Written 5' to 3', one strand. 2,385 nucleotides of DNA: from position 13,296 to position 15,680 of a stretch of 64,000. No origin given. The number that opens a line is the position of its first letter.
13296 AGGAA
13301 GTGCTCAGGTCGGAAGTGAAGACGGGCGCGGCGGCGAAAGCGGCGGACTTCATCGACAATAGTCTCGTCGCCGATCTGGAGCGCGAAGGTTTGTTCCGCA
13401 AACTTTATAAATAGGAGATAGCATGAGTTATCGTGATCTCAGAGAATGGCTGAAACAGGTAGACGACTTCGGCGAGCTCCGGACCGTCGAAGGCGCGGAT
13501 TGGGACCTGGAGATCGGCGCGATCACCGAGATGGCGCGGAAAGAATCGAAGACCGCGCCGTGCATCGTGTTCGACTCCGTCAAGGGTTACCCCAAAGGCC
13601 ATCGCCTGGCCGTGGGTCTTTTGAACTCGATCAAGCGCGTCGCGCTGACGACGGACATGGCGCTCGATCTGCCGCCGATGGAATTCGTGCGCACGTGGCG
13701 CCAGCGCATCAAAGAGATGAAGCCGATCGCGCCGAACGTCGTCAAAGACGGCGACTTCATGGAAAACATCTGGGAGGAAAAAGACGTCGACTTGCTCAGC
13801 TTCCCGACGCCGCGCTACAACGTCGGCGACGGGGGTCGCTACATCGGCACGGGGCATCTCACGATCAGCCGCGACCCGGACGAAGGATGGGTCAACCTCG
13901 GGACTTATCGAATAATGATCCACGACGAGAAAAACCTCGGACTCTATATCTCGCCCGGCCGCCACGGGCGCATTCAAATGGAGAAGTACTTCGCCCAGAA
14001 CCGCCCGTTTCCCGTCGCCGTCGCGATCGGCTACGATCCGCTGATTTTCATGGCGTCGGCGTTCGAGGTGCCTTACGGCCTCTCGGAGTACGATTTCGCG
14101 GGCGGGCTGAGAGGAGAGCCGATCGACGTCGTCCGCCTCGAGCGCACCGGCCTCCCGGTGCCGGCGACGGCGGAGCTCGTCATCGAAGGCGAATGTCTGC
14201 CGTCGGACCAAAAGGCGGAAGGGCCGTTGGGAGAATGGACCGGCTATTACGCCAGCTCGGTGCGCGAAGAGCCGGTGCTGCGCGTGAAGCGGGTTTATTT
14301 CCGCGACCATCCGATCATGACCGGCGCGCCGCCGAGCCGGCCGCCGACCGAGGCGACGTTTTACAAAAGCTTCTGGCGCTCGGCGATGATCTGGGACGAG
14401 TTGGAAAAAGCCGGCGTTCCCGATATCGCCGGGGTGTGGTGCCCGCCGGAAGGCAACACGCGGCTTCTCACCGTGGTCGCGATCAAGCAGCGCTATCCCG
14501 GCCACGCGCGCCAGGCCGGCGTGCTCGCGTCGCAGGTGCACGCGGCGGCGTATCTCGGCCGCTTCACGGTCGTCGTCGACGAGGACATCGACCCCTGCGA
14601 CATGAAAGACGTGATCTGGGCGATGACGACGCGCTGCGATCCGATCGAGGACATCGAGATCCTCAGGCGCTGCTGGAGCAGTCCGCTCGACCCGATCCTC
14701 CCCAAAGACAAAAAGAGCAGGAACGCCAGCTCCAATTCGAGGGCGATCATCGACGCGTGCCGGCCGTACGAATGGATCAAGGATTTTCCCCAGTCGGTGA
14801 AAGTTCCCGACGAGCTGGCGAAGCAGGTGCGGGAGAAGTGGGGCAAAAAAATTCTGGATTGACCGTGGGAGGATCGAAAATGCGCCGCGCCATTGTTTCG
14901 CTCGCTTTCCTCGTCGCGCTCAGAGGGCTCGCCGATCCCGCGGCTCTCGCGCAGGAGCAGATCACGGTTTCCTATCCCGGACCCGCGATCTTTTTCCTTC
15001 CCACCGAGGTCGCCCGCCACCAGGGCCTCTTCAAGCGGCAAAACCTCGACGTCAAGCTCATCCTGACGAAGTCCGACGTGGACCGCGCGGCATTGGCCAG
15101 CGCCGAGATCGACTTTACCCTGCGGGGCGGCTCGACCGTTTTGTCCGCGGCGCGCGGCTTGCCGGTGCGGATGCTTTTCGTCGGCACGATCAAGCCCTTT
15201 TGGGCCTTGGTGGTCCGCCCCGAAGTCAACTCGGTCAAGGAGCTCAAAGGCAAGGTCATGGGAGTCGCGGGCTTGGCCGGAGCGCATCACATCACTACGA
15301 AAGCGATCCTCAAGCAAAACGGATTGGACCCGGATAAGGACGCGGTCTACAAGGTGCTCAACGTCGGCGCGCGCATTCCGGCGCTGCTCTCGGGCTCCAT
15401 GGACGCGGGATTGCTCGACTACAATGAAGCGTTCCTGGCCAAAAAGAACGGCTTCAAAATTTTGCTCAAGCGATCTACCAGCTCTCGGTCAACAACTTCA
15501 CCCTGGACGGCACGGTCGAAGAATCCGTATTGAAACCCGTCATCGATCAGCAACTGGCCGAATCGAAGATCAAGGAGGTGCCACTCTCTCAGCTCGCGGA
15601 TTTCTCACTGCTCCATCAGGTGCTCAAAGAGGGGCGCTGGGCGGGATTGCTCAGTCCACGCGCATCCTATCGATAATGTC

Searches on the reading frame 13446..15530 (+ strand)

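Call 63: search_protein_families(library=pfam, proteins=[window:13446-15530:+], max_evalue=0.00001)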
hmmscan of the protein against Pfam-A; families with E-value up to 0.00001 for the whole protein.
window:13446-15530:+ (695 aa): 1 family
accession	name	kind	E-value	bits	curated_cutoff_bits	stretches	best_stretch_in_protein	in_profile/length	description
PF09084.16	NMT1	-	2.1e-16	60.9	20.5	1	519-670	6-161/216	NMT1/THI5 like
